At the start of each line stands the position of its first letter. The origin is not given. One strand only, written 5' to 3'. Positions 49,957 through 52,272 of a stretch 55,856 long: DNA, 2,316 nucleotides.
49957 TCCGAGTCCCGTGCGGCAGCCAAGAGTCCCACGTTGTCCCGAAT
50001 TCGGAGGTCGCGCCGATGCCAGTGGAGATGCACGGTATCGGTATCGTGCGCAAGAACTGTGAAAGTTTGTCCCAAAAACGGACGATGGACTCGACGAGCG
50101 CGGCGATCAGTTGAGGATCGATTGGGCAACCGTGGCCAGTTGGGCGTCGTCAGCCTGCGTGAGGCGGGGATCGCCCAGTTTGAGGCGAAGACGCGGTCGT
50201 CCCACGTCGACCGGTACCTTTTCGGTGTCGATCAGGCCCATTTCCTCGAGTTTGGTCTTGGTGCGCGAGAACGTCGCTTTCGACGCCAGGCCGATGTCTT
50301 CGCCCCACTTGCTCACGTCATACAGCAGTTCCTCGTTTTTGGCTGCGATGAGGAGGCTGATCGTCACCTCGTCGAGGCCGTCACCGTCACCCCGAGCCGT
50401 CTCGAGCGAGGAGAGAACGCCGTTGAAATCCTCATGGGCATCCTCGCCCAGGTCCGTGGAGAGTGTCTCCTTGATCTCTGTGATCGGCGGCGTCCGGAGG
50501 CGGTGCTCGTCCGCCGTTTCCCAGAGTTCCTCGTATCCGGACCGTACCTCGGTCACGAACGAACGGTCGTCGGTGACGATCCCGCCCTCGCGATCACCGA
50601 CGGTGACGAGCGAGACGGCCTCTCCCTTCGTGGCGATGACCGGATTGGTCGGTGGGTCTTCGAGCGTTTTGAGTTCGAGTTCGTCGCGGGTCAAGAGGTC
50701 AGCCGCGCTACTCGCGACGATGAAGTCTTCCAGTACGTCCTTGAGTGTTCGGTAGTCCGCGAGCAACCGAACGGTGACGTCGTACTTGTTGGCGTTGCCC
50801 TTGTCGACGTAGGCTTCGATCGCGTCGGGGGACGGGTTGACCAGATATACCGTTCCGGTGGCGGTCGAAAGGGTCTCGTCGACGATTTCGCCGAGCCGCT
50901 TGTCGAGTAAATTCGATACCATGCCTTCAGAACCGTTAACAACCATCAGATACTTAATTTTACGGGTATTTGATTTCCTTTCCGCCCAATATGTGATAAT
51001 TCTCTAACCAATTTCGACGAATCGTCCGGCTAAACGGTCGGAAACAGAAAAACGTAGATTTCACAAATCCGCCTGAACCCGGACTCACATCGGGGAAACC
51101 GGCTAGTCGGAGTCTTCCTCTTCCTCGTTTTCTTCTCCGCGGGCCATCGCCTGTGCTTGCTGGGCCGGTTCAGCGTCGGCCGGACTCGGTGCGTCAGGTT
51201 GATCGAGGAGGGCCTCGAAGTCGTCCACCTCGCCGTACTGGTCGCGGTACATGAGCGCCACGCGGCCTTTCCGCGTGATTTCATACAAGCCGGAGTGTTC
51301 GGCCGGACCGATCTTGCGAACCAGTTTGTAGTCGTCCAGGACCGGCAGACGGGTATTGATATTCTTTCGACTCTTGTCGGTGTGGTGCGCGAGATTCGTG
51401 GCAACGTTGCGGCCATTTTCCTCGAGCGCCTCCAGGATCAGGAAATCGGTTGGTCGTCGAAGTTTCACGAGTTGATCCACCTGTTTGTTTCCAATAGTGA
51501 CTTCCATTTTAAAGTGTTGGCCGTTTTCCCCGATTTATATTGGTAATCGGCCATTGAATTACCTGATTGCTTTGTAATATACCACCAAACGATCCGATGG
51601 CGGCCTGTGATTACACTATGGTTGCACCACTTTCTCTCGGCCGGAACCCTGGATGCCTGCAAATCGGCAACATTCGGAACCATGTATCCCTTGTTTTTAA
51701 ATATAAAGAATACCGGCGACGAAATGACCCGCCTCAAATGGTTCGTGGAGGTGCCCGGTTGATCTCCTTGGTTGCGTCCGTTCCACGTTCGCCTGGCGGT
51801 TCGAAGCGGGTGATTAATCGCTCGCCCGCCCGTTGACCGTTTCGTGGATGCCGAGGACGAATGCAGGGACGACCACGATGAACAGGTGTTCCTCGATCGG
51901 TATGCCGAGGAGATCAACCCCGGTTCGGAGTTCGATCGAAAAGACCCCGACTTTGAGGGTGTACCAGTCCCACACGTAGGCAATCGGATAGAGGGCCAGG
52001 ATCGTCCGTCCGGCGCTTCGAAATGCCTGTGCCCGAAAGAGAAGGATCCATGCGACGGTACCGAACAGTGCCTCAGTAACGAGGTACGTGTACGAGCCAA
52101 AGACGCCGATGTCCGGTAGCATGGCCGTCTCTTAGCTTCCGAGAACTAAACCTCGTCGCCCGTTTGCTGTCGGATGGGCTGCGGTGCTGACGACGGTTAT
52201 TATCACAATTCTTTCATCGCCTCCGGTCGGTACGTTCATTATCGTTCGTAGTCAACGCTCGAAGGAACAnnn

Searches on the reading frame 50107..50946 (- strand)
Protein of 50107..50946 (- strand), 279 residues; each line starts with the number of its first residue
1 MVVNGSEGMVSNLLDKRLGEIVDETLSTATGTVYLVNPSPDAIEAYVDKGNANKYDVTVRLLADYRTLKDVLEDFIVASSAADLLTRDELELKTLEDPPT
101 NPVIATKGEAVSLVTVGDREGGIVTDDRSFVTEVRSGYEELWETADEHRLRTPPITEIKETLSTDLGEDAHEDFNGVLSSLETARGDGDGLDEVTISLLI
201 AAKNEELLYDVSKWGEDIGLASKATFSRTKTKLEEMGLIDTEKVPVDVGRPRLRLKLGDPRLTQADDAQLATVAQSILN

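Call 28: search_protein_families(library=pfam, proteins=[window:50107-50946:-], max_evalue=0.001)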
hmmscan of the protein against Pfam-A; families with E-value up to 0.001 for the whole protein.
window:50107-50946:- (279 aa): 2 families
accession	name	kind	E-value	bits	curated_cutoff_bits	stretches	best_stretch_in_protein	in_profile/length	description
PF23336.1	HTH_TbsP_C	-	8.9e-54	181.2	27.1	1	154-275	1-121/121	Transcriptional regulator TbsP-like, C-terminal HTH domain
PF19138.6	TbsP_N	-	1.3e-44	152.3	27.1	1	11-153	2-144/144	Transcriptional regulator TbsP-like, N-terminal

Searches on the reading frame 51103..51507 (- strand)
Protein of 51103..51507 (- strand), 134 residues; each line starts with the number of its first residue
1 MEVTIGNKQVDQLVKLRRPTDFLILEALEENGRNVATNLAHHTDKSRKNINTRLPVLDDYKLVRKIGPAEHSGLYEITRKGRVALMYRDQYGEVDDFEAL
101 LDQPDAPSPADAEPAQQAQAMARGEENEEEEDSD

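Call 28: search_protein_families(library=pfam, proteins=[window:51103-51507:-], max_evalue=0.001)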
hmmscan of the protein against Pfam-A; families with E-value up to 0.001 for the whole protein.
window:51103-51507:- (134 aa): 2 families
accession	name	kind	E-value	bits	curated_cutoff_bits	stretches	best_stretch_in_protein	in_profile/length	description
PF13412.12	HTH_24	-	4.7e-05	23.3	21.9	1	18-57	2-41/48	Winged helix-turn-helix DNA-binding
PF25212.1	HVO_A0114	-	0.0004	20.5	27.6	1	7-65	10-68/84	HVO_A0114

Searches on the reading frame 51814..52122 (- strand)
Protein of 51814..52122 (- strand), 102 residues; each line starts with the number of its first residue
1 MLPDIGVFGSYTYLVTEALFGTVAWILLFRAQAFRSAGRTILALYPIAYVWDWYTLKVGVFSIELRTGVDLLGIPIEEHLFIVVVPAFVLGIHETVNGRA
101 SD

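Call 28: search_protein_families(library=pfam, proteins=[window:51814-52122:-], max_evalue=0.001)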
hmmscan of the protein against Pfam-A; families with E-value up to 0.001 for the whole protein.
window:51814-52122:- (102 aa): 1 family
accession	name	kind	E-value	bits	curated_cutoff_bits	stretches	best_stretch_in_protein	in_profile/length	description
PF18916.5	Lycopene_cyc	-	1.1e-06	29.6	27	1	11-95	2-91/92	Lycopene cyclase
